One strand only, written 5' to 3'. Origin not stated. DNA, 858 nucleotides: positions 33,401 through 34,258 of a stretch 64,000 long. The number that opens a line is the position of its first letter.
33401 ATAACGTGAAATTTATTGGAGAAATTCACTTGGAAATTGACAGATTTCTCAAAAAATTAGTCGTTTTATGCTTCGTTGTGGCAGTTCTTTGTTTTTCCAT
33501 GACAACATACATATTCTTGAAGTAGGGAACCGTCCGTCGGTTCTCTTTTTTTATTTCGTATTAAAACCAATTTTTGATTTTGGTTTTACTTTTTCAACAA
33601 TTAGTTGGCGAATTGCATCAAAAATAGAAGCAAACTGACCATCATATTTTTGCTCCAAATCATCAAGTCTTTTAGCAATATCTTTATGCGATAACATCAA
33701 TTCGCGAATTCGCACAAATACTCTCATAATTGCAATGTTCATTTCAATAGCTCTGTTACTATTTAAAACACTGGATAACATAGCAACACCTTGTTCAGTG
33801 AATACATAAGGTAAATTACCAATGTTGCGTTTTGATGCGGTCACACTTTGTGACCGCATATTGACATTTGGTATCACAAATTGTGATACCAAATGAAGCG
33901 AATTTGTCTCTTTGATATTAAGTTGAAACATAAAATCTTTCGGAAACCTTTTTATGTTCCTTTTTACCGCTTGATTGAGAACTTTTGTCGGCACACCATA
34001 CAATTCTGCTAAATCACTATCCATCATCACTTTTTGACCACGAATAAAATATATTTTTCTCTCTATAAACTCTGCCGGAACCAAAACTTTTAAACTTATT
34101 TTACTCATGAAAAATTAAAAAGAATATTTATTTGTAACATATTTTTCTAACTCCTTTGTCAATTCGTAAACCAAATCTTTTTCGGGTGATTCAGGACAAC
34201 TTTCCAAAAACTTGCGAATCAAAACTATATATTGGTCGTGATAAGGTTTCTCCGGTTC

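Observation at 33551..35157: Tight Nudix - small alarmone hydrolase (RelA/SpoT-type HD) - ORF6N operon at the edge of a GC-anomalous island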

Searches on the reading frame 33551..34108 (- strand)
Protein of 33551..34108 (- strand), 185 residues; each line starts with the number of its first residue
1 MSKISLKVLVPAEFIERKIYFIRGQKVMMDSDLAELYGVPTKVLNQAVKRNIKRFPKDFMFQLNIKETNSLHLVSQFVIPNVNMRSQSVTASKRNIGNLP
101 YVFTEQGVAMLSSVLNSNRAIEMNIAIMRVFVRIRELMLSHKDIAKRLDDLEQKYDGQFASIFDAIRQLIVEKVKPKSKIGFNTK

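Call 3: search_protein_families(library=pfam, proteins=[window:33551-34108:-], max_evalue=0.01)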
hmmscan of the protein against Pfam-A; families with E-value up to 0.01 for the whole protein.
window:33551-34108:- (185 aa): 1 family
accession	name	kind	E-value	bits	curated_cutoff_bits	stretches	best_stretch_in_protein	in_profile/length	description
PF10543.14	ORF6N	-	1.1e-32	112.6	27.8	1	18-114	2-86/86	ORF6N domain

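Call 4: search_protein_families(library=ncbifam, proteins=[window:33551-34108:-], max_evalue=0.01)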
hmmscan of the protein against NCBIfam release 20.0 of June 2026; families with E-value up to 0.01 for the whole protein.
window:33551-34108:- (185 aa): 0 families

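Call 11: search_solved_structures(query=window:33551-34108:-, max_evalue=1, show_alignments=2)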
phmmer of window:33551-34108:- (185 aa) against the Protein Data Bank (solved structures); distinct sequences matched with E-value up to 1: 7.
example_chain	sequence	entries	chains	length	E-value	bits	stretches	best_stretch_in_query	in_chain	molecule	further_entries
6zu5_SE0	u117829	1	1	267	0.035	17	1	46-130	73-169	eS4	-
6k00_A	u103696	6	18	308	0.12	15.3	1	109-177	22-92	Nucleosome Assembly Protein | Nucleosome assembly protein 1-like 1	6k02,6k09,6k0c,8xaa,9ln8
6n2g_A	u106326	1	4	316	0.21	14.5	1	135-177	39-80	Nucleosome Assembly Protein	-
4xmq_A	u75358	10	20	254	0.78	12.6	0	53-151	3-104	Putative methyl-accepting chemotaxis signal transduction protein | Methyl-accepting chemotaxis protein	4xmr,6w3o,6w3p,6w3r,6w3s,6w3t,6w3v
6q82_A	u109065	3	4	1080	0.82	12.6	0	54-135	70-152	Importin beta-like protein KAP122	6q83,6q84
2fpq_A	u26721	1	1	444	0.84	12.5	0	132-174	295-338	BOTULINUM NEUROTOXIN D LIGHT CHAIN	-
5bqm_A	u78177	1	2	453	0.88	12.5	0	132-174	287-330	Botulinum neurotoxin type D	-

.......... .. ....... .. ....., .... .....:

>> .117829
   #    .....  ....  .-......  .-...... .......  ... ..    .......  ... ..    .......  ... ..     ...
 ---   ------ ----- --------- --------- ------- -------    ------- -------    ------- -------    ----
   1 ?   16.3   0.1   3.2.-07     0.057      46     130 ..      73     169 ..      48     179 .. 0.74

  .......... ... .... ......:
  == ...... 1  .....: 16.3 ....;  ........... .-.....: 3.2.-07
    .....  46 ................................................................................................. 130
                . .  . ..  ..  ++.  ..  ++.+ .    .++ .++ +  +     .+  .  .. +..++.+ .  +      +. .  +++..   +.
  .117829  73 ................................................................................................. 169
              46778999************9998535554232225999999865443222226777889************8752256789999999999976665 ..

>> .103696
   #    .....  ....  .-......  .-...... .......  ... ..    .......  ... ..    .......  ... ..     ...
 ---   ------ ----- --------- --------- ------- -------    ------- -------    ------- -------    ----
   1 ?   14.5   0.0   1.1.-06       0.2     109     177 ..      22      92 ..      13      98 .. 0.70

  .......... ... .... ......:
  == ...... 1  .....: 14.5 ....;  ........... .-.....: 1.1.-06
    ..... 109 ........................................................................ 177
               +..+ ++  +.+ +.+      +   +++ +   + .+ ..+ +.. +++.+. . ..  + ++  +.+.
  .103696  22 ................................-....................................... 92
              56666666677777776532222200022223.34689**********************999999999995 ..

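Call 31: search_protein_families(library=phrogs, proteins=[window:33551-34108:-], max_evalue=0.001)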
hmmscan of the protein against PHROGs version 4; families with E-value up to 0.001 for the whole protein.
window:33551-34108:- (185 aa): 4 families
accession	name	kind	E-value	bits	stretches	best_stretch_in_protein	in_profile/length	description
phrog_4792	-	transcription regulation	1.1e-27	98.3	1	11-141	9-129/268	anti-repressor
phrog_1760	-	transcription regulation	2.6e-05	25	1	23-123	16-107/232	anti-repressor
phrog_1726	-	transcription regulation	2.8e-05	25.1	1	22-120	12-104/264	anti-repressor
phrog_373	-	transcription regulation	0.00038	20.9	1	19-136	91-190/373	anti-repressor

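Call 32: search_protein_families(library=padloc, proteins=[window:33551-34108:-], max_evalue=0.01)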
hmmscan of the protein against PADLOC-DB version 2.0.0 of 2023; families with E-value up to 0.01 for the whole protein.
window:33551-34108:- (185 aa): 3 families
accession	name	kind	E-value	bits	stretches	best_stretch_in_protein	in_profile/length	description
PDLC04856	PDC-S05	-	5.1e-53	177.4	1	8-179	5-172/177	-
PDLC04869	PDC-S05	-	3.5e-52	175.5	1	8-183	10-177/306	-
PDLC04849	PDC-S05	-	1.4e-34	117.4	1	12-156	7-139/183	-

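Call 33: find_homologous_proteins(query=window:33551-34108:-, max_evalue=1e-10)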
Query window:33551-34108:- (185 aa): 8000 proteins with E <= 1e-10 among 8000 candidates; the best 120 are listed.
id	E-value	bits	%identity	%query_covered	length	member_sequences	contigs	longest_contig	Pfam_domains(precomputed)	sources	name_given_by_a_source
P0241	2.5e-111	387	100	100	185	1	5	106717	PF10543.15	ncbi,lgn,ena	-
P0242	6.5e-93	327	88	95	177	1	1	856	PF10543.15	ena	-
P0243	7.8e-80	284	75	100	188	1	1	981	PF10543.15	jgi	jgi:predicted XRE-type DNA-binding protein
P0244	2.1e-75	270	76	100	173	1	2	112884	PF10543.15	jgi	jgi:flagellar capping protein FliD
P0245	7.8e-71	255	74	95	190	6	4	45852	PF10543.15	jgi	-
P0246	5.0e-67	243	67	97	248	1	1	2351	PF10543.15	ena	-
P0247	3.5e-66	240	71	96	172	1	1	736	PF10543.15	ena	-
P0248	2.3e-59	218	61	95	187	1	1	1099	PF10543.15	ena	-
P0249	2.6e-58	214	61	96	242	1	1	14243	PF10543.15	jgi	jgi:hypothetical protein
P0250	6.4e-58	213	63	94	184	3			PF10543.15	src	-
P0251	7.1e-58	213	62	96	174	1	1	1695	PF10543.15,PF09669.16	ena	-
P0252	7.4e-58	213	62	96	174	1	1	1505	PF10543.15,PF09669.16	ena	-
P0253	7.9e-58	213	62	96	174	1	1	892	PF10543.15,PF09669.16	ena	-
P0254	1.1e-57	212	59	98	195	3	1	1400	PF10543.15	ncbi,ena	-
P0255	2.2e-57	211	61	96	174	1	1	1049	PF10543.15,PF09669.16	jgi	jgi:phage regulator Rha-like protein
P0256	2.8e-57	211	61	96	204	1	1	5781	PF10543.15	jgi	jgi:hypothetical protein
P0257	3.2e-57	211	62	96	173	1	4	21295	PF10543.15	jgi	jgi:hypothetical protein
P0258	3.2e-57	211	61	95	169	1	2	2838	PF10543.15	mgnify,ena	mgnify:FL=1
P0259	3.9e-57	210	61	96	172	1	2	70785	PF10543.15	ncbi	ncbi:MAG: ORF6N domain-containing protein [Nitrospirota bacterium]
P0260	4.1e-57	210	60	96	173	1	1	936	PF10543.15,PF09669.16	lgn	-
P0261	4.6e-57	210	61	96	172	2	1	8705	PF10543.15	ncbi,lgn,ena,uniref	ncbi:ORF6N domain-containing protein [Dissulfurispira sp.]|uniref:ORF6N domain-containing protein n=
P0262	5.0e-57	210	61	96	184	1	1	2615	PF10543.15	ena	-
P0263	5.1e-57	210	61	96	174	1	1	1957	PF10543.15,PF09669.16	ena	-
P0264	5.4e-57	210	61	96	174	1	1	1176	PF10543.15,PF09669.16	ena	-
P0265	5.5e-57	210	62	97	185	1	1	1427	PF10543.15,PF09669.16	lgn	-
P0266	5.6e-57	210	61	97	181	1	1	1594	PF10543.15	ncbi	-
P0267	5.9e-57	210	61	96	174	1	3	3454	PF10543.15,PF09669.16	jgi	-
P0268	6.3e-57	210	61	96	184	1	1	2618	PF10543.15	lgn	-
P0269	7.5e-57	209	64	95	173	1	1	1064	PF10543.15,PF09669.16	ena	-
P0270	1.2e-56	209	55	96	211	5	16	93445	PF10543.15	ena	-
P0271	1.4e-56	209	64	95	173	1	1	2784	PF10543.15,PF09669.16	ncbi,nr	ncbi:MAG: ORF6N domain-containing protein [Nitrospirae bacterium]|nr:ORF6N domain-containing protein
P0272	1.6e-56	208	60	97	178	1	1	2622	PF10543.15,PF09669.16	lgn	-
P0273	1.6e-56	208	61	97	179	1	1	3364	PF10543.15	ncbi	ncbi:MAG: ORF6N domain-containing protein [Thermodesulfobacteriota bacterium]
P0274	1.7e-56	208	60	97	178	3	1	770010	PF10543.15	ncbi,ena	-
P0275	1.8e-56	208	63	96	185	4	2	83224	PF10543.15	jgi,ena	-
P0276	1.9e-56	208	64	96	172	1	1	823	PF10543.15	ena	-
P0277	1.9e-56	208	64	96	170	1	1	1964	PF10543.15,PF09669.16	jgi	jgi:hypothetical protein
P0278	2.0e-56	208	64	95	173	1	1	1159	PF10543.15,PF09669.16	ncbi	-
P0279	2.0e-56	208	59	97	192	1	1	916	PF10543.15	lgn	-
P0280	2.1e-56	208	61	96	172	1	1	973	PF10543.15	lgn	-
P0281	2.4e-56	208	62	96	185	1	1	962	PF10543.15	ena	-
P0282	2.7e-56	208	61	97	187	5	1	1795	PF10543.15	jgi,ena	-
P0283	2.8e-56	208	62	96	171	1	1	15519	PF10543.15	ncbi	-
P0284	3.4e-56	207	62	96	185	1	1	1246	PF10543.15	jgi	jgi:phage regulator Rha-like protein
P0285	4.1e-56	207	60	96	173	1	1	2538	PF10543.15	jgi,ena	-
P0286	4.4e-56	207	59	95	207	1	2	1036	PF10543.15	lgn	-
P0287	5.5e-56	207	61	95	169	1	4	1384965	PF10543.15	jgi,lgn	jgi:hypothetical protein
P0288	6.1e-56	206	60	97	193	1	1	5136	PF10543.15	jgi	-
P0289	6.2e-56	206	62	96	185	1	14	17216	PF10543.15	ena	-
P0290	6.5e-56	206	62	95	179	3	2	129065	PF10543.15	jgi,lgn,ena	jgi:phage regulator Rha-like protein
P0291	6.7e-56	206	57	97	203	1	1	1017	PF10543.15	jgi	-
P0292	6.9e-56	206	60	96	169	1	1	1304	PF10543.15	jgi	-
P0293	7.1e-56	206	58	95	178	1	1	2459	PF10543.15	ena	-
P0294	8.4e-56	206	60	97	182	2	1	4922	PF10543.15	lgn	-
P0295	8.4e-56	206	58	97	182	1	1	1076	PF10543.15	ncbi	-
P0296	8.6e-56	206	64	94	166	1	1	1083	PF10543.15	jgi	jgi:phage regulator Rha-like protein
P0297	9.9e-56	206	63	96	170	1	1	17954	PF10543.15,PF09669.16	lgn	-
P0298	1.1e-55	206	60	97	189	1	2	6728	PF10543.15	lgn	-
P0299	1.1e-55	206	63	96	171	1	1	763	PF10543.15,PF09669.16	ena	-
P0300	1.2e-55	206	49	95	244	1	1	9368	PF10543.15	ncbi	-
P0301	1.2e-55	206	57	99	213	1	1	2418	PF10543.15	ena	-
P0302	1.3e-55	205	57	97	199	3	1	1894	PF10543.15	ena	-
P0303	1.4e-55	205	62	95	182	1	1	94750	PF10543.15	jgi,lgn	jgi:hypothetical protein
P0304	1.7e-55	205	61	96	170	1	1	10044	PF10543.15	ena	-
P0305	2.1e-55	205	59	97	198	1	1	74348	PF10543.15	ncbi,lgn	-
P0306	2.3e-55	205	60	96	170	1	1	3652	PF10543.15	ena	-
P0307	2.6e-55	204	61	96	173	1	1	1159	PF10543.15,PF09669.16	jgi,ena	-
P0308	3.9e-55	204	59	96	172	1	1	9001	PF10543.15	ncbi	ncbi:MAG: ORF6N domain-containing protein [Nitrospirota bacterium]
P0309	3.9e-55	204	62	94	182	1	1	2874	PF10543.15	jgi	jgi:hypothetical protein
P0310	4.3e-55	204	59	96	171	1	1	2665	PF10543.15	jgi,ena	-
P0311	4.3e-55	204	59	96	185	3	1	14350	PF10543.15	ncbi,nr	ncbi:MAG TPA: DNA-binding protein [Candidatus Moranbacteria bacterium]|nr:DNA-binding protein [Candi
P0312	4.8e-55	204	65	87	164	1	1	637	PF10543.15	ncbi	-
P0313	4.9e-55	204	62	96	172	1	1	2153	PF10543.15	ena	-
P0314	5.1e-55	203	60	96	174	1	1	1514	PF10543.15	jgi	jgi:phage regulator Rha-like protein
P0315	5.2e-55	203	61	96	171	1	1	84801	PF10543.15,PF09669.16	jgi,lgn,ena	jgi:phage regulator Rha-like protein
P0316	5.3e-55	203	61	96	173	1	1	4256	PF10543.15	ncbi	-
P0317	5.5e-55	203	53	96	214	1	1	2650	PF10543.15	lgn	-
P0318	5.7e-55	203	62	94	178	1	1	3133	PF10543.15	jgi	jgi:hypothetical protein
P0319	5.9e-55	203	56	98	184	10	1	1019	PF10543.15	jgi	-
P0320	7.2e-55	203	58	97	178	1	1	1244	PF10543.15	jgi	-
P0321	7.3e-55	203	59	96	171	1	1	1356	PF10543.15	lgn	-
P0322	7.5e-55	203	60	97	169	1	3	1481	PF10543.15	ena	-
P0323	8.8e-55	203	59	97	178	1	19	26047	PF10543.15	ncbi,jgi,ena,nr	ncbi:MAG: DNA-binding protein [Nitrospirae bacterium RIFCSPHIGHO2_02_FULL_42_12]|nr:MAG: DNA-binding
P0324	9.0e-55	203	59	97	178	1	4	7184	PF10543.15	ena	-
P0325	9.7e-55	203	60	97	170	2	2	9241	PF10543.15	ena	-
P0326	1.1e-54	202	59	97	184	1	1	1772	PF10543.15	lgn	-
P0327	1.1e-54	202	61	95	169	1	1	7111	PF10543.15,PF09669.16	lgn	-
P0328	1.1e-54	202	58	97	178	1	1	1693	PF10543.15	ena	-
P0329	1.1e-54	202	58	97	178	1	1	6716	PF10543.15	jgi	-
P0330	1.1e-54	202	60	96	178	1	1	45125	PF10543.15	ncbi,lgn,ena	-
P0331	1.2e-54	202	56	95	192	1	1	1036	PF10543.15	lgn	-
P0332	1.2e-54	202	60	96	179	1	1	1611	PF10543.15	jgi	-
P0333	1.3e-54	202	58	97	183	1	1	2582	PF10543.15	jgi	-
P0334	1.3e-54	202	63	89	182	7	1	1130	PF10543.15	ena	-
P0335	1.3e-54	202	57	96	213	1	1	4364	PF10543.15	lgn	-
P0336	1.3e-54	202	58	96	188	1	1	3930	PF10543.15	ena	-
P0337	1.4e-54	202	61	96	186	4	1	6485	PF10543.15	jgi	jgi:phage regulator Rha-like protein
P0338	1.4e-54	202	59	97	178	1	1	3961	PF10543.15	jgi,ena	-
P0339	1.4e-54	202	63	96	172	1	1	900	PF10543.15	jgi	jgi:hypothetical protein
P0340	1.5e-54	202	62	96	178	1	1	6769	PF10543.15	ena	-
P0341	1.6e-54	202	59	97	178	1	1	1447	PF10543.15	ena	-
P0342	1.6e-54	202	62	94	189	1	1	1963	PF10543.15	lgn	-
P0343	1.6e-54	202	56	98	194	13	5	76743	PF10543.15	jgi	jgi:hypothetical protein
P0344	1.6e-54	202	57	95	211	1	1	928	PF10543.15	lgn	-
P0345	1.7e-54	202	57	89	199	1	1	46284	PF10543.15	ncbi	-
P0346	1.7e-54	202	60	89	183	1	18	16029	PF10543.15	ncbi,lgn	-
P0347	1.7e-54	202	58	97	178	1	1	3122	PF10543.15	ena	-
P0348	1.8e-54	202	61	95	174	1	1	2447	PF10543.15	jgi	jgi:hypothetical protein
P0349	1.8e-54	202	58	97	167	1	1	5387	PF10543.15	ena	-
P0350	1.8e-54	202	62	96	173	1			PF10543.15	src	-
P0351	1.9e-54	202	63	94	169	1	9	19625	PF10543.15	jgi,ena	-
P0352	2.0e-54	202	59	96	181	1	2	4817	PF10543.15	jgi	jgi:hypothetical protein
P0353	2.0e-54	202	61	94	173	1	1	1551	PF10543.15,PF09669.16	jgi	jgi:hypothetical protein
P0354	2.0e-54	202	61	96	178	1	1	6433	PF10543.15,PF09669.16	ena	-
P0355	2.1e-54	201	62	96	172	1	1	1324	PF10543.15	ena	-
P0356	2.1e-54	201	59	95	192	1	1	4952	PF10543.15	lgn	-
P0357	2.2e-54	201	61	95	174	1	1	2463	PF10543.15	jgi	jgi:hypothetical protein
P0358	2.2e-54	201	57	98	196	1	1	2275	PF10543.15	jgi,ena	-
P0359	2.3e-54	201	62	96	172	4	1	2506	PF10543.15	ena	-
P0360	2.3e-54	201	58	97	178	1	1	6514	PF10543.15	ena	-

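Call 34: find_encoding_contigs(protein=P0244, flank=4000, max_places=2)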
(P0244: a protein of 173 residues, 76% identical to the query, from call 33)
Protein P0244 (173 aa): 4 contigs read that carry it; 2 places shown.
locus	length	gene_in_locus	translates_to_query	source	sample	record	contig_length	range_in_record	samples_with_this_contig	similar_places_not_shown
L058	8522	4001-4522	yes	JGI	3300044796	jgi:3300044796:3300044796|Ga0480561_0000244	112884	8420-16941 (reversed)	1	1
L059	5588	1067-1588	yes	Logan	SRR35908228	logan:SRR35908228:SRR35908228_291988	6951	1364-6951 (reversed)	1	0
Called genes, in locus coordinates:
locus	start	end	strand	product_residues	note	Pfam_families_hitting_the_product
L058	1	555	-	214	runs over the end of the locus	-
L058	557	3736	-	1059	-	-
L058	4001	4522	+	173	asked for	PF10543:ORF6N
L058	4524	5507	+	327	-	PF02899:Phage_int_SAM_1, PF13102:Phage_int_SAM_5 (weak), PF13495:Phage_int_SAM_4 (faint), PF00589:Phage_integrase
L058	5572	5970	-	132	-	-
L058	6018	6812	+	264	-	PF03372:Exo_endo_phos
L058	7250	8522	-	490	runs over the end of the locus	PF01743:PolyA_pol, PF12627:PolyA_pol_RNAbd, PF01966:HD, PF13735:tRNA_NucTran2_2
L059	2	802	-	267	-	?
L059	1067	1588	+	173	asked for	PF10543:ORF6N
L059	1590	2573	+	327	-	PF02899:Phage_int_SAM_1, PF13102:Phage_int_SAM_5 (weak), PF13495:Phage_int_SAM_4 (faint), PF00589:Phage_integrase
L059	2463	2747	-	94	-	-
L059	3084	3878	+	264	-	PF03372:Exo_endo_phos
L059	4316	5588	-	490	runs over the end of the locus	PF01743:PolyA_pol, PF12627:PolyA_pol_RNAbd, PF01966:HD, PF13735:tRNA_NucTran2_2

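Call 35: find_encoding_contigs(protein=P0245, flank=4000, max_places=3)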
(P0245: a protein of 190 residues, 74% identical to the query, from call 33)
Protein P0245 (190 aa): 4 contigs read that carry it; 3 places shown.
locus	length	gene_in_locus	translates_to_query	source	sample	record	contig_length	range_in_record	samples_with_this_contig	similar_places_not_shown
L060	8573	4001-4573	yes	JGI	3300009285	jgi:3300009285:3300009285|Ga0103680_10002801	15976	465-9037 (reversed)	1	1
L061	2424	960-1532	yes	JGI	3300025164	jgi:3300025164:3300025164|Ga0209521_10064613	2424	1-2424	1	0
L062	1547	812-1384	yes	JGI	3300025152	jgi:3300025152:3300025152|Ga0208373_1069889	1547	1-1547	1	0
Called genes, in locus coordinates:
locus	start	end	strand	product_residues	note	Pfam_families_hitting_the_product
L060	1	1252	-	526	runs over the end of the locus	PF05362:Lon_C (faint), PF13541:ChlI, PF00158:Sigma54_activat (faint), PF01078:Mg_chelatase, PF00493:MCM (weak), PF07728:AAA_5 (weak), PF13335:Mg_chelatase_C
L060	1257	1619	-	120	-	PF01258:zf-dskA_traR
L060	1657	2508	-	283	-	-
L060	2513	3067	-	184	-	PF01936:NYN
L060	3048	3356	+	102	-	-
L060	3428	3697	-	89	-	PF00312:Ribosomal_S15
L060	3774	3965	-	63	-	-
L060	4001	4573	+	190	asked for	PF10543:ORF6N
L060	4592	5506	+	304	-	PF02899:Phage_int_SAM_1, PF13102:Phage_int_SAM_5 (weak), PF13495:Phage_int_SAM_4 (weak), PF00589:Phage_integrase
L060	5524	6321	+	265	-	PF03372:Exo_endo_phos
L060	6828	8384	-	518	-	PF01743:PolyA_pol, PF12627:PolyA_pol_RNAbd, PF01966:HD, PF13735:tRNA_NucTran2_2 (faint)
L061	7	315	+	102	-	-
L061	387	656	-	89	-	PF00312:Ribosomal_S15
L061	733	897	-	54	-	-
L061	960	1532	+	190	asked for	PF10543:ORF6N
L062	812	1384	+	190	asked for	PF10543:ORF6N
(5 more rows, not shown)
